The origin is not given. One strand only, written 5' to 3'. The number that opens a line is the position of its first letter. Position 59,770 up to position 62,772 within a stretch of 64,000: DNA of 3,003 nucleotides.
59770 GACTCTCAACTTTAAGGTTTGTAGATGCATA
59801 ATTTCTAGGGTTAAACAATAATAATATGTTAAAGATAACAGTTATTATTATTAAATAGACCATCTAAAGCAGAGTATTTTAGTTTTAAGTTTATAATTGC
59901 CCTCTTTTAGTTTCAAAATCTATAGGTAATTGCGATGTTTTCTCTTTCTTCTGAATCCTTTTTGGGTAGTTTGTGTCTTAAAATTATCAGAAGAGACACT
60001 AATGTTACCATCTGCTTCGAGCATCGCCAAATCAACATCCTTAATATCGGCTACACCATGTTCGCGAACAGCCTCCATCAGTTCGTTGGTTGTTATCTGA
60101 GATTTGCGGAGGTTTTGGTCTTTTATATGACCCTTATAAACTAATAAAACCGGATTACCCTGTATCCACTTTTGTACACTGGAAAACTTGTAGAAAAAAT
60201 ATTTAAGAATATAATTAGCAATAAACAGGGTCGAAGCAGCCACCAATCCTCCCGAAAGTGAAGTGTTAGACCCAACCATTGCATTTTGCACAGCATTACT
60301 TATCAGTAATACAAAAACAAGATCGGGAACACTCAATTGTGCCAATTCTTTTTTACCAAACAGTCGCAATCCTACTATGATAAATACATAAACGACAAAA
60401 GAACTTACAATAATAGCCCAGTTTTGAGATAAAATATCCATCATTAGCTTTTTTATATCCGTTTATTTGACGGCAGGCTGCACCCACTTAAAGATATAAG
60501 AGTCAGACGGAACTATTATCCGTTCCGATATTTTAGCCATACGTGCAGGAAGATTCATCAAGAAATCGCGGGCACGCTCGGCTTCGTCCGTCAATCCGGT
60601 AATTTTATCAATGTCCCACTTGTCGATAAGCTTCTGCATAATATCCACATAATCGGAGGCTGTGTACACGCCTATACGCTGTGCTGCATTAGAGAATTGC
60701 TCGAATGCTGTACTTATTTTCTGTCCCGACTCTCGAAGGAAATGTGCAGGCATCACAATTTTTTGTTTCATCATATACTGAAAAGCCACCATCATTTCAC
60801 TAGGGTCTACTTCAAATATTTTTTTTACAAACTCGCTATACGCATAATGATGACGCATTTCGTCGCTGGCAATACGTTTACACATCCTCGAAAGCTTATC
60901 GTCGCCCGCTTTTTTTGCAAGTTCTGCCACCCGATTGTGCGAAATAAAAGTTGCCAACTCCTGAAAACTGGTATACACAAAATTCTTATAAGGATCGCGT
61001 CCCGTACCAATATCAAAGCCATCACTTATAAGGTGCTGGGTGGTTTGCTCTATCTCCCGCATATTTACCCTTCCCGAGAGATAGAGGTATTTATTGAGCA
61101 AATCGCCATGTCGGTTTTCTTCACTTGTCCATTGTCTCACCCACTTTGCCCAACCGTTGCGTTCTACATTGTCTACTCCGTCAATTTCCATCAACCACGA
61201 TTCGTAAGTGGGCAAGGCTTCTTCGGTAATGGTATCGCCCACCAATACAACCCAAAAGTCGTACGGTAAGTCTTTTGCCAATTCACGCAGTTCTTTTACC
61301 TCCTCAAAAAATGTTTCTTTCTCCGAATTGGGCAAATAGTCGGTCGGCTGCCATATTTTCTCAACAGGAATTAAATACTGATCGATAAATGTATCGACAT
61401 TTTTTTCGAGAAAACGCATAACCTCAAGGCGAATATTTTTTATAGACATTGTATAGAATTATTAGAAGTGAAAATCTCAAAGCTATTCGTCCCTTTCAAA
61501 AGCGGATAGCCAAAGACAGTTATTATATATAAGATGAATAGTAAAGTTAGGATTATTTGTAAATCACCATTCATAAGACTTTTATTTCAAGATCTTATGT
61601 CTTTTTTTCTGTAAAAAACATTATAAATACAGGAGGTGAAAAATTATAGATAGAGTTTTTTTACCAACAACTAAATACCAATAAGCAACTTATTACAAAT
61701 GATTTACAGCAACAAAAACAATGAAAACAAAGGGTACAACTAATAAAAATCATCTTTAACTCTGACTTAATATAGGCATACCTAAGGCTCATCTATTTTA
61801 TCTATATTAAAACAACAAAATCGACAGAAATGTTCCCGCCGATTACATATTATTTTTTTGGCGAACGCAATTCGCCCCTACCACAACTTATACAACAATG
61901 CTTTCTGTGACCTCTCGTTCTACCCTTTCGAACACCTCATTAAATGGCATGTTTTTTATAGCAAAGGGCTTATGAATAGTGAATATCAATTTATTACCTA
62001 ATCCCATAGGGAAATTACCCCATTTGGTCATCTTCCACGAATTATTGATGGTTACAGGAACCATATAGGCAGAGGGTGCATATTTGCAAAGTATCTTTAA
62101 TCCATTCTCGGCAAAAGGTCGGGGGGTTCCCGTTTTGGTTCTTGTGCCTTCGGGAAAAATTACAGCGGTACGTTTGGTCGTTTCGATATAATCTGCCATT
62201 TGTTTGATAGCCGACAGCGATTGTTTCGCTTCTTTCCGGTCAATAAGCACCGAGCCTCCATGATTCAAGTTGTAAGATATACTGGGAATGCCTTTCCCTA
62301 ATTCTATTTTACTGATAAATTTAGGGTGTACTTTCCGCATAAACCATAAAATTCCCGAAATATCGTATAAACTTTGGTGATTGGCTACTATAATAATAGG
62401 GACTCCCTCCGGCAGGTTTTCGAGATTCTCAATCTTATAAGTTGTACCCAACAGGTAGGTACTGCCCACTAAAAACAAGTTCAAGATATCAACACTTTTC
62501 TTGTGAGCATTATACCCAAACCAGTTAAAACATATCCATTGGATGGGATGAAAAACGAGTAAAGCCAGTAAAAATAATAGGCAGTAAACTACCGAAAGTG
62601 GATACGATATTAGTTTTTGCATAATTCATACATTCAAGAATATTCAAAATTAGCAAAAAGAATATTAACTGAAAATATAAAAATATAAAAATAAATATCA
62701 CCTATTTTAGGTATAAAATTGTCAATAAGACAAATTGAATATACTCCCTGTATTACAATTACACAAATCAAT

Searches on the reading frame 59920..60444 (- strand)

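Call 23: search_protein_families(library=pfam, proteins=[window:59920-60444:-], max_evalue=0.001)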
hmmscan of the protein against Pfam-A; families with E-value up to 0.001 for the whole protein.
window:59920-60444:- (174 aa): 1 family
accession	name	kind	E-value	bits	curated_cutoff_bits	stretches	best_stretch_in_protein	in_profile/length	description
PF04239.17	DUF421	-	1.5e-19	70.1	23.6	1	86-166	2-78/129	YetF C-terminal domain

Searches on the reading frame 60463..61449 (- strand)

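Call 23: search_protein_families(library=pfam, proteins=[window:60463-61449:-], max_evalue=0.001)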
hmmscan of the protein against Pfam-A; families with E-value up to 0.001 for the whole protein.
window:60463-61449:- (328 aa): 2 families
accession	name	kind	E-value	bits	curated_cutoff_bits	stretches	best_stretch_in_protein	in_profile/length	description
PF03405.20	FA_desaturase_2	-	2.4e-140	467.5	22.7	1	7-323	2-324/325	Fatty acid desaturase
PF02915.23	Rubrerythrin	-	0.00034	21.4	22.8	0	171-206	100-135/137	Rubrerythrin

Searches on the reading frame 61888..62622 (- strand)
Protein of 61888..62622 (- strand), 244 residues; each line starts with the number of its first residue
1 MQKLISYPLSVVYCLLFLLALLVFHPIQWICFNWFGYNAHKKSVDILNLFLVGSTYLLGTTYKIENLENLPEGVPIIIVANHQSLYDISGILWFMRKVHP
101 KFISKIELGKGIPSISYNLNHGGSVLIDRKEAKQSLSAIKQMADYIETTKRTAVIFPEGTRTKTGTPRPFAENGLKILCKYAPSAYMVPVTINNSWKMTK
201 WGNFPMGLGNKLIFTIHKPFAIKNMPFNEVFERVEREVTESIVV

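Call 23: search_protein_families(library=pfam, proteins=[window:61888-62622:-], max_evalue=0.001)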
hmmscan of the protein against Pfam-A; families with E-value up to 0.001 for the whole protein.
window:61888-62622:- (244 aa): 1 family
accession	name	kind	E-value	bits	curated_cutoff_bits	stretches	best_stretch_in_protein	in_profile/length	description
PF01553.26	Acyltransferase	-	2.1e-20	73.3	23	1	63-192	3-131/132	Acyltransferase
